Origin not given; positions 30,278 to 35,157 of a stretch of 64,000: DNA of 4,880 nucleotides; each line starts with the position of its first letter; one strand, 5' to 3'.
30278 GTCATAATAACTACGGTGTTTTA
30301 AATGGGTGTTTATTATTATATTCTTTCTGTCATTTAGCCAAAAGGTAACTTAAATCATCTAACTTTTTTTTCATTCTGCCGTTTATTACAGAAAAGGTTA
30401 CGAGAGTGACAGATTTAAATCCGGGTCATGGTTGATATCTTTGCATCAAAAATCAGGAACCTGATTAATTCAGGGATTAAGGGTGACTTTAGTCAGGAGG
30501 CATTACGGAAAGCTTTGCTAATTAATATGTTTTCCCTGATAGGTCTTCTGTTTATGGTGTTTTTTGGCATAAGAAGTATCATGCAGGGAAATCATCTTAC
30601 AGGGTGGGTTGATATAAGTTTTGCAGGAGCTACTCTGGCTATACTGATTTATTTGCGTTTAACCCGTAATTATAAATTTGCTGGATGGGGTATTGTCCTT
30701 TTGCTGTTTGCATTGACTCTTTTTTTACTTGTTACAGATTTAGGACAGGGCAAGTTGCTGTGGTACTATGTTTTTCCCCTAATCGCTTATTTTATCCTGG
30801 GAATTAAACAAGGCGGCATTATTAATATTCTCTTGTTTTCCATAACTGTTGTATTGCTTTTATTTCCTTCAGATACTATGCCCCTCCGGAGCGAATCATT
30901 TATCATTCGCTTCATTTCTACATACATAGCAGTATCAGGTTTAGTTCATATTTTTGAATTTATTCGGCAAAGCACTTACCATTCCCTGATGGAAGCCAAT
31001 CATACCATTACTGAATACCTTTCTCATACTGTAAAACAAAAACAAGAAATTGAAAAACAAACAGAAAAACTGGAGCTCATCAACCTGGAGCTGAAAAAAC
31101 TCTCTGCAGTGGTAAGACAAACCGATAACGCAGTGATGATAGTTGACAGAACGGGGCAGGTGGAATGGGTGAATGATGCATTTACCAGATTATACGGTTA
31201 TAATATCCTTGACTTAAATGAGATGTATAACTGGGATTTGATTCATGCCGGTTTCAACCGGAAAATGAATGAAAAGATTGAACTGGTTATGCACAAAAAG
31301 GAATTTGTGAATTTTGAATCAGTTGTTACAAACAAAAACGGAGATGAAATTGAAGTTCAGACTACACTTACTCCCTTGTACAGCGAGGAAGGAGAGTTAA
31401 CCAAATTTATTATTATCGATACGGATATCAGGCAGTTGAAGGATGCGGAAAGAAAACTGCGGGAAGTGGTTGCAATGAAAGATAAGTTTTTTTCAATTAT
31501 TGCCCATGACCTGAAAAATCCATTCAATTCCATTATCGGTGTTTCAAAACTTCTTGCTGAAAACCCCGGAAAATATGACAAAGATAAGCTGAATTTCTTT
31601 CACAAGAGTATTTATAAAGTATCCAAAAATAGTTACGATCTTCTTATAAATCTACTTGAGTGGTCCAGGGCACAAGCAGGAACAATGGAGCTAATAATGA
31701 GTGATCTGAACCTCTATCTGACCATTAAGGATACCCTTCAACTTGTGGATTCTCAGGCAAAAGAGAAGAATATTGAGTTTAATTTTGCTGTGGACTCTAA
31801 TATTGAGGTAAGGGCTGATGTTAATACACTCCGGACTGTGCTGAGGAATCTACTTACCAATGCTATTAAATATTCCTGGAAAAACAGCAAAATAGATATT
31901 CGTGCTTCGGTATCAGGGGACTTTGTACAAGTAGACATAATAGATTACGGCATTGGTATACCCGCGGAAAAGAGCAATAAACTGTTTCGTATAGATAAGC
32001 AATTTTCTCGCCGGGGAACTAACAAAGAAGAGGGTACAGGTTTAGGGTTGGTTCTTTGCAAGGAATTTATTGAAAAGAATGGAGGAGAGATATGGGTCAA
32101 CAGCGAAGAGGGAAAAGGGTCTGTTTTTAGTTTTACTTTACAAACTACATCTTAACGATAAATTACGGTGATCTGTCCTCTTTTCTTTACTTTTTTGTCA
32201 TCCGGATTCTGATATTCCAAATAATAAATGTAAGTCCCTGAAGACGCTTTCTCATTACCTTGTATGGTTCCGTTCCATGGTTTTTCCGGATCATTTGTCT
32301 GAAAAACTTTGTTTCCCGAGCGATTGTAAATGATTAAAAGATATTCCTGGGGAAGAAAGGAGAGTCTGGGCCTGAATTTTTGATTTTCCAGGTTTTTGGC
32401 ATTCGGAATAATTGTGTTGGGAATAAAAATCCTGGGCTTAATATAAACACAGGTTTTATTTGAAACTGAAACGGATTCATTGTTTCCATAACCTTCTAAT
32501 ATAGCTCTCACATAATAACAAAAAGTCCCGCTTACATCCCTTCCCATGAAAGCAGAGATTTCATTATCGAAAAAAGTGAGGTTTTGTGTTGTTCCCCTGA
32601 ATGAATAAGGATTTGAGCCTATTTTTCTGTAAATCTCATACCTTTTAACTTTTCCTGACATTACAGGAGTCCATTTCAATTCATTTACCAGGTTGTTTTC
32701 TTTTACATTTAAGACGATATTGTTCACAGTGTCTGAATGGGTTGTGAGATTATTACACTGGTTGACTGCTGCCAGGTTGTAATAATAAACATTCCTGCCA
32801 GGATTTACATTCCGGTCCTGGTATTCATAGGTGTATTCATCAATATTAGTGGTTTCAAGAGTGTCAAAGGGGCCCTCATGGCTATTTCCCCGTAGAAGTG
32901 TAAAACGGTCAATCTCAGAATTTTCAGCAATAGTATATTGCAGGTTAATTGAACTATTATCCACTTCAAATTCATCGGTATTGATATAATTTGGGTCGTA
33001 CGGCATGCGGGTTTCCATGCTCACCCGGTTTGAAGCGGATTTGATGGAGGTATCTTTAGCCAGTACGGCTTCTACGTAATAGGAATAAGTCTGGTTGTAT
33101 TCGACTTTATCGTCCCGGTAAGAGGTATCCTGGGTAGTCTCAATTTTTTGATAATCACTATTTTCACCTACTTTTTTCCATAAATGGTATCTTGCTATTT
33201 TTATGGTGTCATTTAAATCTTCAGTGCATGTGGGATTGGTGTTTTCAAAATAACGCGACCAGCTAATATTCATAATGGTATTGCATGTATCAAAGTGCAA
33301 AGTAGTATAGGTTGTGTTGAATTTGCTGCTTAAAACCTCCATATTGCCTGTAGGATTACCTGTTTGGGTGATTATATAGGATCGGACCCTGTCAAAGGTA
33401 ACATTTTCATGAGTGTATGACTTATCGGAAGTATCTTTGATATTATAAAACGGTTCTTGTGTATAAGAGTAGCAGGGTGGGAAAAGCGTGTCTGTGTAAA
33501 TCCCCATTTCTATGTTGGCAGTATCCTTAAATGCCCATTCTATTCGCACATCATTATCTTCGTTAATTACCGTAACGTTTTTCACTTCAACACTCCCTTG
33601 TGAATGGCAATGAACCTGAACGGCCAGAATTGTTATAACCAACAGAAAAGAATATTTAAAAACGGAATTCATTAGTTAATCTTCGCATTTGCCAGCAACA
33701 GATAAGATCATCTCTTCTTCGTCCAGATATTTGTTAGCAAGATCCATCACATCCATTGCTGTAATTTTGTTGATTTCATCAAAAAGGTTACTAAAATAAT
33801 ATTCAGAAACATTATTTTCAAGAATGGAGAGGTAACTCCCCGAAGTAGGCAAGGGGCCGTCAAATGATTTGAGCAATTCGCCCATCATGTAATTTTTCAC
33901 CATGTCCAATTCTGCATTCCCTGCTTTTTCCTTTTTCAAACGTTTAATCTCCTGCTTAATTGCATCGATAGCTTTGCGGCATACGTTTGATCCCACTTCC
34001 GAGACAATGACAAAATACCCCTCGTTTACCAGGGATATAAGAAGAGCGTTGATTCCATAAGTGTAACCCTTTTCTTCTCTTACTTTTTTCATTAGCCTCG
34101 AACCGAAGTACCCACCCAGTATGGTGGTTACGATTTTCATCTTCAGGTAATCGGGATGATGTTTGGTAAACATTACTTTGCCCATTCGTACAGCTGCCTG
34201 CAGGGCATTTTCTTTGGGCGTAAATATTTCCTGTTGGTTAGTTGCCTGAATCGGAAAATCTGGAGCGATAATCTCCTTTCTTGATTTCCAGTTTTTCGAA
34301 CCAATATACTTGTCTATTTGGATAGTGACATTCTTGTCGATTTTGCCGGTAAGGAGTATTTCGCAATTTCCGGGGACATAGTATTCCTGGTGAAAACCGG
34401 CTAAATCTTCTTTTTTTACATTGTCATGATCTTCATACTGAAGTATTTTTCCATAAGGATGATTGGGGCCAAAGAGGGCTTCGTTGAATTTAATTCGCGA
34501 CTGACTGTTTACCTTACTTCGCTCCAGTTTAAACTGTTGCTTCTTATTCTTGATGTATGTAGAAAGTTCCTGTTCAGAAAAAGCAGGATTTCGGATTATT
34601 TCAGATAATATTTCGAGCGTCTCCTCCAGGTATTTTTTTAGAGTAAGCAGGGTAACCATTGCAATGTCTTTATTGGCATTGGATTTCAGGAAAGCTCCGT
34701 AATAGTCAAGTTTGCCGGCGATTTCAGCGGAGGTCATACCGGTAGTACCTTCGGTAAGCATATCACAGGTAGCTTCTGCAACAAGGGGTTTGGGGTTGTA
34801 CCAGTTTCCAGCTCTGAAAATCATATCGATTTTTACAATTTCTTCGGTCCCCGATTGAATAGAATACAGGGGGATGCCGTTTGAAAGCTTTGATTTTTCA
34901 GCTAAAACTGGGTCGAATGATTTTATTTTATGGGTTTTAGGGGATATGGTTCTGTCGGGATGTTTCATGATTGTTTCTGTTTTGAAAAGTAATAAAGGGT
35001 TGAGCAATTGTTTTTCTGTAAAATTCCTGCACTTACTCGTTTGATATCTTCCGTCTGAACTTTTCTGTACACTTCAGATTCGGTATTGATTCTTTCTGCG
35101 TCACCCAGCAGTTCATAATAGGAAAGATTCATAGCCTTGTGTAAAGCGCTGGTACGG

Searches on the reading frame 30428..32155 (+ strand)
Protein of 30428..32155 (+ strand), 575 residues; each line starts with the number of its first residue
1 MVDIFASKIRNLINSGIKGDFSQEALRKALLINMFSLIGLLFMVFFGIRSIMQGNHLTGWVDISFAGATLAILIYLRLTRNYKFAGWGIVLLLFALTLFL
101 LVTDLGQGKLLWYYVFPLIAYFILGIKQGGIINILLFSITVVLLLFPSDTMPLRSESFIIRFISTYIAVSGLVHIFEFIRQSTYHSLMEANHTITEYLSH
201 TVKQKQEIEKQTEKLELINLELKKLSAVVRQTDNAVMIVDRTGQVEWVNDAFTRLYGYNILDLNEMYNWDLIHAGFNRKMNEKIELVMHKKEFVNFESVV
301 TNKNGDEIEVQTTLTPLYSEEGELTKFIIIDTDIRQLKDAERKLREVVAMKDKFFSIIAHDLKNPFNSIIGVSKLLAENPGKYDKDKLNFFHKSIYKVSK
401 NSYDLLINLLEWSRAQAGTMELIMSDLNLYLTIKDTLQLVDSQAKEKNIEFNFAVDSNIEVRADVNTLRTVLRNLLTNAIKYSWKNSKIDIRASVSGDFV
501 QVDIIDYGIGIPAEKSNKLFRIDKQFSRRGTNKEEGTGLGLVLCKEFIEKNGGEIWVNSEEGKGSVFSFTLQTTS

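Call 15: search_protein_families(library=pfam, proteins=[window:30428-32155:+], max_evalue=0.00001)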
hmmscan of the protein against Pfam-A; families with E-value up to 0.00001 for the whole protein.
window:30428-32155:+ (575 aa): 8 families
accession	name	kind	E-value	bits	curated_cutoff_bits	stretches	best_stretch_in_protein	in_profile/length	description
PF02518.31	HATPase_c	-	8.5e-27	94.2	26.4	1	464-573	2-109/111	Histidine kinase-, DNA gyrase B-, and HSP90-like ATPase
PF13426.13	PAS_9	-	7.3e-14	52.3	27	1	234-335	2-102/103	PAS domain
PF20966.2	MASE6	-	2.4e-13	50.9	27.4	1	24-187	5-170/170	MASE6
PF00989.32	PAS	-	3.6e-10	40.3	22.6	1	224-330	2-109/113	PAS fold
PF08448.16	PAS_4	-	7.3e-10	39.5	23.1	1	231-338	3-109/110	PAS fold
PF00512.31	HisKA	-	7e-08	32.9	26.9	1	350-418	1-66/66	His Kinase A (phospho-acceptor) domain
PF13188.13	PAS_8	-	5e-07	29.8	21.8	1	224-276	2-54/65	PAS domain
PF08447.18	PAS_3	-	6.7e-06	26.7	25.6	0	248-328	4-86/89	PAS fold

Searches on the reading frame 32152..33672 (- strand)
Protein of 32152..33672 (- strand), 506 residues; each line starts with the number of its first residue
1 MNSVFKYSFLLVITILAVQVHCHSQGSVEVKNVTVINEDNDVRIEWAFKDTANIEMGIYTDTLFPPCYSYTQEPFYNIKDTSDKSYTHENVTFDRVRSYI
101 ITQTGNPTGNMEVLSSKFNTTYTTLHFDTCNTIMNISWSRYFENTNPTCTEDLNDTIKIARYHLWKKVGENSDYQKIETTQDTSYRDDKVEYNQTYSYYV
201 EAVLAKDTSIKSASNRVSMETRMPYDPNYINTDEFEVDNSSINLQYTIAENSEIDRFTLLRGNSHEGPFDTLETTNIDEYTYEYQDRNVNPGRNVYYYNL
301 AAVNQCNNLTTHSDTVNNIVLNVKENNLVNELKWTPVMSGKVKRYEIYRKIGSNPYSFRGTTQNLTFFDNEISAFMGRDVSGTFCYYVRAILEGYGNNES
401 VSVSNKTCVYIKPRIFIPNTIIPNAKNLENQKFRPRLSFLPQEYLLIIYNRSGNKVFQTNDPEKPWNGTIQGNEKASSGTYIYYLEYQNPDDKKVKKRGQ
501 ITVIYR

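Call 15: search_protein_families(library=pfam, proteins=[window:32152-33672:-], max_evalue=0.00001)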
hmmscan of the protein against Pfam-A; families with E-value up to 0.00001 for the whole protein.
window:32152-33672:- (506 aa): 1 family
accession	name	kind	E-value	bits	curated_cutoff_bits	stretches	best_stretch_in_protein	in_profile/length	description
PF13585.12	CHU_C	-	3.4e-12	46.8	27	1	416-502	2-85/86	CHU_C Type IX secretion signal domain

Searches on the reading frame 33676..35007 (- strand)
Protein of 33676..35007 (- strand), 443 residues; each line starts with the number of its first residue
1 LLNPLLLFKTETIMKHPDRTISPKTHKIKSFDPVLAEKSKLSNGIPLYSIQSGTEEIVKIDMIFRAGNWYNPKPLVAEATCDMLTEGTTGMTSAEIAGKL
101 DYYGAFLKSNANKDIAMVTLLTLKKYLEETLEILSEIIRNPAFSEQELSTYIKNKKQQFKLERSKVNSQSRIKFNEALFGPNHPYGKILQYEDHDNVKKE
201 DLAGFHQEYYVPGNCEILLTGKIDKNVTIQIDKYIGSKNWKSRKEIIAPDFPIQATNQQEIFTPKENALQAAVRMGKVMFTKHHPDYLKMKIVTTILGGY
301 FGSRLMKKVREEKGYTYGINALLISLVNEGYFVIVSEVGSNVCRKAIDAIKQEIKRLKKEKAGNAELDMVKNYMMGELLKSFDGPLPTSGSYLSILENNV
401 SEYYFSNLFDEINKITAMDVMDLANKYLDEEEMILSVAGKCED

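Call 16: search_protein_families(library=pfam, proteins=[window:33676-35007:-], max_evalue=0.00001)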
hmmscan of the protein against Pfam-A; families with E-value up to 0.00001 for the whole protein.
window:33676-35007:- (443 aa): 2 families
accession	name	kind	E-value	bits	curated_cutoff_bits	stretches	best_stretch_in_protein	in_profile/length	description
PF05193.26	Peptidase_M16_C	-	1.8e-32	113.1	23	1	197-372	2-179/181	Peptidase M16 inactive domain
PF00675.25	Peptidase_M16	-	1e-07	32.4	22.3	1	55-170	10-123/149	Insulinase (Peptidase family M16)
